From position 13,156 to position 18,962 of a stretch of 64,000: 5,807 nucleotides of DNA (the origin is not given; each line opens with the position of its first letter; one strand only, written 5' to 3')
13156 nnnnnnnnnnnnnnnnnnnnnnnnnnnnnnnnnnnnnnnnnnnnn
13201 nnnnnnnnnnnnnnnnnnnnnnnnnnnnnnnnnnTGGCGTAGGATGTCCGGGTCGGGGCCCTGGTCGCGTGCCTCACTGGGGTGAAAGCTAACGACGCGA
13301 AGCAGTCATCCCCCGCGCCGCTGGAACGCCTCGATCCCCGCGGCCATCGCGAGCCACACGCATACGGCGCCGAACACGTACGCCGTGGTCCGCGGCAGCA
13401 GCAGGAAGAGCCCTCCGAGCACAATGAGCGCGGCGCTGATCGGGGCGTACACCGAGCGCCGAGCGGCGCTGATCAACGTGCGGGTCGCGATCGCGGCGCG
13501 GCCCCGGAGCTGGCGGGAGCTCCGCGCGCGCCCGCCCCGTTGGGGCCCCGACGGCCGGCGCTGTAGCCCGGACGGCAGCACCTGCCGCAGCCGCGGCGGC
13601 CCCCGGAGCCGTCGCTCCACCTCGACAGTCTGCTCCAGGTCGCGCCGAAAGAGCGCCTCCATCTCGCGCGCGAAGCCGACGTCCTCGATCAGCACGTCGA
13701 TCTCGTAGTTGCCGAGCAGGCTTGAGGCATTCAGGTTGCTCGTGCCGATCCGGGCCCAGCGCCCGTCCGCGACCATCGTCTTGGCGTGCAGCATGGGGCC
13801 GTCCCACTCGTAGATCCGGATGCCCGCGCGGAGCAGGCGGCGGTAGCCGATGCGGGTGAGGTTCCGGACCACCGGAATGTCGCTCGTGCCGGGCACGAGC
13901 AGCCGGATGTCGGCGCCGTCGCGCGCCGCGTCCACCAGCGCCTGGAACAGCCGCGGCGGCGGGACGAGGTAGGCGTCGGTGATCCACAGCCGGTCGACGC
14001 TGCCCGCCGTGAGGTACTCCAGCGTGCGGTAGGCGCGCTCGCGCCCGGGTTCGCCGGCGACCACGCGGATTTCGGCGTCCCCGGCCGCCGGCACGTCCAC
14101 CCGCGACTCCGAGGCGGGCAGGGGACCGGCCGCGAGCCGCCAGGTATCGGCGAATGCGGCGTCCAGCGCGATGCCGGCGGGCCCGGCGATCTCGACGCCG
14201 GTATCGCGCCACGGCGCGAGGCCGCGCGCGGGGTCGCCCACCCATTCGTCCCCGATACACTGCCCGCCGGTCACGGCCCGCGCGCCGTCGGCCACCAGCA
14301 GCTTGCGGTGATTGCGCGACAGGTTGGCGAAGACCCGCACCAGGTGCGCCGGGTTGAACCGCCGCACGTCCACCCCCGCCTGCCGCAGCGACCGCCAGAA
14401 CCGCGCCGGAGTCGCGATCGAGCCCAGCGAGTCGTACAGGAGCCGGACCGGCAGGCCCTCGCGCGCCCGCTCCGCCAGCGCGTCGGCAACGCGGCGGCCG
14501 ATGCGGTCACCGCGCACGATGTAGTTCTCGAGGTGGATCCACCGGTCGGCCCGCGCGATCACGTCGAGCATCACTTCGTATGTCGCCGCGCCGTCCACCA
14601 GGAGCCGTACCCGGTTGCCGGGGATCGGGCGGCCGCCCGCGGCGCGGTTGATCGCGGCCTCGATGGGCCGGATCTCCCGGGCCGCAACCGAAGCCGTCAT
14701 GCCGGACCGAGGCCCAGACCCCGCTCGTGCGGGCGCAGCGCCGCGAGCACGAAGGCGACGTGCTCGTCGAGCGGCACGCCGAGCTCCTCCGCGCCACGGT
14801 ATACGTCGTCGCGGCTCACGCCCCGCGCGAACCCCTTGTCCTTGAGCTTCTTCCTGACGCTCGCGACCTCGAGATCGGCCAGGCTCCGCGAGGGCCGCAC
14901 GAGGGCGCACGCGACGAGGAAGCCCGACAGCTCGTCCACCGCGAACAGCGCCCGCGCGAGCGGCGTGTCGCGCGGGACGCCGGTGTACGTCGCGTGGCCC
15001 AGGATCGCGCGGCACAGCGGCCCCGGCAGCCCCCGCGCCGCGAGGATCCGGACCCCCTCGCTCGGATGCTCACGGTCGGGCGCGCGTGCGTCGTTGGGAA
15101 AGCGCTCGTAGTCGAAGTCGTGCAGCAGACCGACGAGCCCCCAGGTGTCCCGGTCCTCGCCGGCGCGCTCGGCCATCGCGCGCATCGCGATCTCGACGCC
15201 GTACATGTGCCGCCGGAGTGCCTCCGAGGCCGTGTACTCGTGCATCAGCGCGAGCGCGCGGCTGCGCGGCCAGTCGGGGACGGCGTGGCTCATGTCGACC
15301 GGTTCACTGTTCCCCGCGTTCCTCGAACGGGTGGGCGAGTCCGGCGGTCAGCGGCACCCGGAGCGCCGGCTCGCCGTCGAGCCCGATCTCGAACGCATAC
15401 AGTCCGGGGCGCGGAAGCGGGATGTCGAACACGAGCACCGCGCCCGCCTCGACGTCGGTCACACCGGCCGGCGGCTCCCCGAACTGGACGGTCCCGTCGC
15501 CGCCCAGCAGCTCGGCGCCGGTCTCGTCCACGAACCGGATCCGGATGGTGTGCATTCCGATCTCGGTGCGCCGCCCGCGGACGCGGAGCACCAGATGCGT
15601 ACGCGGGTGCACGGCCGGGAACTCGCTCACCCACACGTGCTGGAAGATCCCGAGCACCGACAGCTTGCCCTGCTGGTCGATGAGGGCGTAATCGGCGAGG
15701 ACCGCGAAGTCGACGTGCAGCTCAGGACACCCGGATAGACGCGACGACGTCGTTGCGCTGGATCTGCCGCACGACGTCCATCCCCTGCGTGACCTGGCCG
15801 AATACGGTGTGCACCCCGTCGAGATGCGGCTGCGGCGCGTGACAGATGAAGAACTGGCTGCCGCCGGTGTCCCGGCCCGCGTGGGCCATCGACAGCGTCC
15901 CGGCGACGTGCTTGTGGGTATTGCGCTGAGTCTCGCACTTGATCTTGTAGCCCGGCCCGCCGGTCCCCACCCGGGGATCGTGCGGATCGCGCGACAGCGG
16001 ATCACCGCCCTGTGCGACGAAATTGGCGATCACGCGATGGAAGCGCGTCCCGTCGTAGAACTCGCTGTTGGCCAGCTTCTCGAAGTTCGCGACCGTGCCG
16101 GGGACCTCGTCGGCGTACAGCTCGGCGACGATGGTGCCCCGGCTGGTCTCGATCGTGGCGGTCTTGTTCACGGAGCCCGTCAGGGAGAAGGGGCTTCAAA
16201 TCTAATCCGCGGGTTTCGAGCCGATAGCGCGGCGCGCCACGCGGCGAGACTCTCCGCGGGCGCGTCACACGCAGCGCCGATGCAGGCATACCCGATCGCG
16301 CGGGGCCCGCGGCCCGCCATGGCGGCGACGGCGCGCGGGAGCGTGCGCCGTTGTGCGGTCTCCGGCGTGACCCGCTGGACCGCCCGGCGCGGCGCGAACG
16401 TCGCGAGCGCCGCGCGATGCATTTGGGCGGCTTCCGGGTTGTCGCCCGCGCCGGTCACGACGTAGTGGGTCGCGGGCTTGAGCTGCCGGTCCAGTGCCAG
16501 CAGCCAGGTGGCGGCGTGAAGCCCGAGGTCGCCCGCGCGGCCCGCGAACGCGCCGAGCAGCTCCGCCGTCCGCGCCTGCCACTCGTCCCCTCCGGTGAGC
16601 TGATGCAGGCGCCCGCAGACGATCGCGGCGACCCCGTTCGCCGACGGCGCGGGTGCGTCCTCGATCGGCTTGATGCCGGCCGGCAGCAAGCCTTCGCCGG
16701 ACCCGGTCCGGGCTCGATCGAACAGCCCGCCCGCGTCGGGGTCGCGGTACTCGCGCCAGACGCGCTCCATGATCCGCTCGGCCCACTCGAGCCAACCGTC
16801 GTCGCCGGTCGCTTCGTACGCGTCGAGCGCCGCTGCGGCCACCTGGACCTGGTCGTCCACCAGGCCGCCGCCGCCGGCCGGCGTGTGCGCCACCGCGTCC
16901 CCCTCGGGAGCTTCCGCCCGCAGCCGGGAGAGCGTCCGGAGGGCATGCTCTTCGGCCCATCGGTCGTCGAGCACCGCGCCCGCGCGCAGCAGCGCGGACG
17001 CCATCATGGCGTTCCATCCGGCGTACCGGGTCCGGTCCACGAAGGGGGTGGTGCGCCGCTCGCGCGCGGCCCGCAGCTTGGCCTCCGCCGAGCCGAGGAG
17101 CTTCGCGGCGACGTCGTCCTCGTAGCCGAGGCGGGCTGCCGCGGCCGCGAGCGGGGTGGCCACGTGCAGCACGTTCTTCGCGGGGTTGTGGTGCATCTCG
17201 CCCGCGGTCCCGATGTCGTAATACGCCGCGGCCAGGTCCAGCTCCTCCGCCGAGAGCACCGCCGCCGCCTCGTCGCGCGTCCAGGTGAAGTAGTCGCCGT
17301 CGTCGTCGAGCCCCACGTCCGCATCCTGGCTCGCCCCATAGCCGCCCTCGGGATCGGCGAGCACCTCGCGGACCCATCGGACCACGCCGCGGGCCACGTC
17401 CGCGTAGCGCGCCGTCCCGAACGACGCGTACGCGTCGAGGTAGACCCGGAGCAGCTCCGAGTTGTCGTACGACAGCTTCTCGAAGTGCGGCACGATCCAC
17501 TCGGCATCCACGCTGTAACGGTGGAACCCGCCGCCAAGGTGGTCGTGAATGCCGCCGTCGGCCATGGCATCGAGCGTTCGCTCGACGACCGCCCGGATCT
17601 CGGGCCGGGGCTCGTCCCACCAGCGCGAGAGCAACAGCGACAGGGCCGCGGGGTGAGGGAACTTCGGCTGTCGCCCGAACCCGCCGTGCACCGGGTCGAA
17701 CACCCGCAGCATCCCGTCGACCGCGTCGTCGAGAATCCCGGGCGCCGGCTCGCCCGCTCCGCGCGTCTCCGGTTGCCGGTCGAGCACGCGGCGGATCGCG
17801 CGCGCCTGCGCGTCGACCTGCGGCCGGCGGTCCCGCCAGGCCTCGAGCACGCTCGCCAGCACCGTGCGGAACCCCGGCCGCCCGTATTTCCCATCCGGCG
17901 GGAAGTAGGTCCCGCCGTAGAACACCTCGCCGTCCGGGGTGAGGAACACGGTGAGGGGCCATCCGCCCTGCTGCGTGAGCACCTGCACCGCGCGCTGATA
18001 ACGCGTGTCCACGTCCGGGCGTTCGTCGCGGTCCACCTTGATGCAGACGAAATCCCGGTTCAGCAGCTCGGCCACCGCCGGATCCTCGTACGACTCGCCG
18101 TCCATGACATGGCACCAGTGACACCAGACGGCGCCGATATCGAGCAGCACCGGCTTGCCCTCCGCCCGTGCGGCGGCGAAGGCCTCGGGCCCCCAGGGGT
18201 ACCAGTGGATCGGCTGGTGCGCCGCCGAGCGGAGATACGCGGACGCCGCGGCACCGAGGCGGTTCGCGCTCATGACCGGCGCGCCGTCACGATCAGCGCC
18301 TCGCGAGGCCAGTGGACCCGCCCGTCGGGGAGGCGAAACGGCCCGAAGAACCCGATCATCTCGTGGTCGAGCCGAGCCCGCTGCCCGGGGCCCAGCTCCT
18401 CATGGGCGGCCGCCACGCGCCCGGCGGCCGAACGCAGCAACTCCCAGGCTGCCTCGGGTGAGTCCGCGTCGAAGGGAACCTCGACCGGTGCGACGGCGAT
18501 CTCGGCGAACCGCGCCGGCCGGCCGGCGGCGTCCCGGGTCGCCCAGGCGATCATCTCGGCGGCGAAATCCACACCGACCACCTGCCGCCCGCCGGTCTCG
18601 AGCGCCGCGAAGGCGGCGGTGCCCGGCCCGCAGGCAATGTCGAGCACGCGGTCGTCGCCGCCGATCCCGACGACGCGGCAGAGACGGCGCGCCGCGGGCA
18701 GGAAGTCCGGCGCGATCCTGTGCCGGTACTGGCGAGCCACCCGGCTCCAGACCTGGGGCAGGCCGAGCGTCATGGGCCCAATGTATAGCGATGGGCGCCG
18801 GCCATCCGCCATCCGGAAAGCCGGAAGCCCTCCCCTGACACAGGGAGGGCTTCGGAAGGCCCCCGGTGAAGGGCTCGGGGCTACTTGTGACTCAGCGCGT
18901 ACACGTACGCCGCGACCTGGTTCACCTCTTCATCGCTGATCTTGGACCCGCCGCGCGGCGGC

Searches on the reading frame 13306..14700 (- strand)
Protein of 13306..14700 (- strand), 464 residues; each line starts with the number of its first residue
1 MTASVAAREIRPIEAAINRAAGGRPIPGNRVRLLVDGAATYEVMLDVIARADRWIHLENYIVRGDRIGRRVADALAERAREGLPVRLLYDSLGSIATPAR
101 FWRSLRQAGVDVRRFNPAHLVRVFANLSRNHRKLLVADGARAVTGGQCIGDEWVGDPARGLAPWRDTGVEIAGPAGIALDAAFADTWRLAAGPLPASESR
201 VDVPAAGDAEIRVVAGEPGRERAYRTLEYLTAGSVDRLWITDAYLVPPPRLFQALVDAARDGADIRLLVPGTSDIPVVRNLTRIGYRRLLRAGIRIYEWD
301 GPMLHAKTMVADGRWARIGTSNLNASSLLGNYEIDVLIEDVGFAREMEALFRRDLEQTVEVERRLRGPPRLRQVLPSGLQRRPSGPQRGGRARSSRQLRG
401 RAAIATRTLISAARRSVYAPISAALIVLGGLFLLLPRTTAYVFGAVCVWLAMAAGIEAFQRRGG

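Call 20: search_protein_families(library=ncbifam, proteins=[window:13306-14700:-], max_evalue=1e-10)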
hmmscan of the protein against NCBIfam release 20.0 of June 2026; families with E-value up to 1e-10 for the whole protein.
window:13306-14700:- (464 aa): 4 families
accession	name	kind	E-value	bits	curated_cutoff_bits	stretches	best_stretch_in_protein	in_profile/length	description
TIGR04265.1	bac_cardiolipin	equivalog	8.9e-68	229.4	290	1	26-364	116-460/483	cardiolipin synthase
NF009107.0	PRK12452.1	equivalog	2.2e-54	185.1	787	1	17-362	128-484/509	cardiolipin synthase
NF008427.0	PRK11263.1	equivalog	3e-53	181.4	281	1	27-351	7-336/409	cardiolipin synthase ClsB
NF038319.1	DISARM_DrmC_I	equivalog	1.1e-11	44.8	133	0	249-352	121-232/236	DISARM system phospholipase D-like protein DrmC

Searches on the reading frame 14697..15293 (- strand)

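Call 20: search_protein_families(library=ncbifam, proteins=[window:14697-15293:-], max_evalue=1e-10)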
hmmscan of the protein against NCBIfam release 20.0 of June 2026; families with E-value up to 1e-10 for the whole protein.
window:14697-15293:- (198 aa): 0 families

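Call 63: search_protein_families(library=pfam, proteins=[window:14697-15293:-], max_evalue=0.001)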
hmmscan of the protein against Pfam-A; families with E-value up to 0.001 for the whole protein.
window:14697-15293:- (198 aa): 1 family
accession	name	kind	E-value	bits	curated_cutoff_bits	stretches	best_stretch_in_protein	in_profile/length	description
PF01966.28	HD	-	2.6e-09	37.8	22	1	28-123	3-114/116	HD domain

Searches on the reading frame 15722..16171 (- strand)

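Call 20: search_protein_families(library=ncbifam, proteins=[window:15722-16171:-], max_evalue=1e-10)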
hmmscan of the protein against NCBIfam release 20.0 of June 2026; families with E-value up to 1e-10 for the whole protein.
window:15722-16171:- (149 aa): 2 families
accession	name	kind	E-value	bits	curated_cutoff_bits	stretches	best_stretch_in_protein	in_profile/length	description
NF008151.0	PRK10903.1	equivalog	3.7e-19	68.9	308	1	6-139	32-164/190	peptidylprolyl isomerase A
NF008057.0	PRK10791.1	equivalog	4.4e-16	59.1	297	1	6-139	3-138/164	peptidylprolyl isomerase B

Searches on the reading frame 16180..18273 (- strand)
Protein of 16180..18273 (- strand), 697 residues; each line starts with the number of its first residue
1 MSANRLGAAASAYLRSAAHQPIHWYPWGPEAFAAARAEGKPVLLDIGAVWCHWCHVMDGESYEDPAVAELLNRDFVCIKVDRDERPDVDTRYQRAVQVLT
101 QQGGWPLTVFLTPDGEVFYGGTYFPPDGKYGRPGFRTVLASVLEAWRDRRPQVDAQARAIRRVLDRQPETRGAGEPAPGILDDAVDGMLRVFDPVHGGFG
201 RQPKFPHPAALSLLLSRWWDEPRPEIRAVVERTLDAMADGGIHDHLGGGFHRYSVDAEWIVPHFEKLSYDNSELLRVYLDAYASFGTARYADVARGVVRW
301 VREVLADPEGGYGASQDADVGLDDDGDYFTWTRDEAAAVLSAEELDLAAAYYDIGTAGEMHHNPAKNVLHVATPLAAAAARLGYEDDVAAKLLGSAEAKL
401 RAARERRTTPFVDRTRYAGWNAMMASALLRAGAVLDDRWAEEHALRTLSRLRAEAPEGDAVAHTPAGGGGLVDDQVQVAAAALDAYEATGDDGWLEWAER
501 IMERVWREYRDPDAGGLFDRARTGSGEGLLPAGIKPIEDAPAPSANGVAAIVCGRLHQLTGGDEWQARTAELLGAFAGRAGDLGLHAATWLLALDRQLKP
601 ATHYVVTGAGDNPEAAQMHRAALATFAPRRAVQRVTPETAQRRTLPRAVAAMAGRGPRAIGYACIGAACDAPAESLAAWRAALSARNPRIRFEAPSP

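Call 20: search_protein_families(library=ncbifam, proteins=[window:16180-18273:-], max_evalue=1e-10)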
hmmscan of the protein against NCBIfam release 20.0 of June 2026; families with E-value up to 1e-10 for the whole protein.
window:16180-18273:- (697 aa): 1 family
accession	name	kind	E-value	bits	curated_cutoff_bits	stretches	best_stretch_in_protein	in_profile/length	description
NF045694.1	seleno_TsoB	exception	2.7e-11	42.3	805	1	21-116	456-548/572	rhodanese/DsbD fusion-like selenoprotein TsoB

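Call 59: search_protein_families(library=pfam, proteins=[window:16180-18273:-], max_evalue=0.0001)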
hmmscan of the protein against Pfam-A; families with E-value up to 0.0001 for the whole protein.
window:16180-18273:- (697 aa): 2 families
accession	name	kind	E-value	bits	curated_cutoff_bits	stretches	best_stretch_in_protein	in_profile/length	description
PF03190.21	Thioredox_DsbH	-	4.3e-70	235.3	27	1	4-164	2-162/163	Protein of unknown function, DUF255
PF13899.12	Thioredoxin_7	-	1.2e-14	54.6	27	1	24-113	2-83/83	Thioredoxin-like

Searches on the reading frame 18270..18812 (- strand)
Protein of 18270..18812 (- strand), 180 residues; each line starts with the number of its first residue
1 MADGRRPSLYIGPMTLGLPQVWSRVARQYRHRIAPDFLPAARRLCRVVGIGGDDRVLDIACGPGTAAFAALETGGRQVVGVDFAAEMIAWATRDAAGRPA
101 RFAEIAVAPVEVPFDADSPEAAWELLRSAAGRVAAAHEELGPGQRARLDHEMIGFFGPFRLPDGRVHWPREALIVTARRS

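Call 20: search_protein_families(library=ncbifam, proteins=[window:18270-18812:-], max_evalue=1e-10)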
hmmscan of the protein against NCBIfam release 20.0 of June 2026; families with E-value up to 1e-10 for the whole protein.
window:18270-18812:- (180 aa): 0 families

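Call 63: search_protein_families(library=pfam, proteins=[window:18270-18812:-], max_evalue=0.001)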
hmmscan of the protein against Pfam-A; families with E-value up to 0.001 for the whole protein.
window:18270-18812:- (180 aa): 5 families
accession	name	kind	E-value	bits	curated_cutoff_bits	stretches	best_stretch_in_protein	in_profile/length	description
PF13649.12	Methyltransf_25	-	7.6e-09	36.6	27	1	56-107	1-55/97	Methyltransferase domain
PF08241.18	Methyltransf_11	-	5.3e-07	30.6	21.2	1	57-118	1-60/95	Methyltransferase domain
PF13847.12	Methyltransf_31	-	2.9e-06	27.5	27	1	53-95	4-48/145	Methyltransferase domain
PF08242.18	Methyltransf_12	-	0.0001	23.4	30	1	57-106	1-52/98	Methyltransferase domain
PF13489.12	Methyltransf_23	-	0.00057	20.1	27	1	41-108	24-61/164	Methyltransferase domain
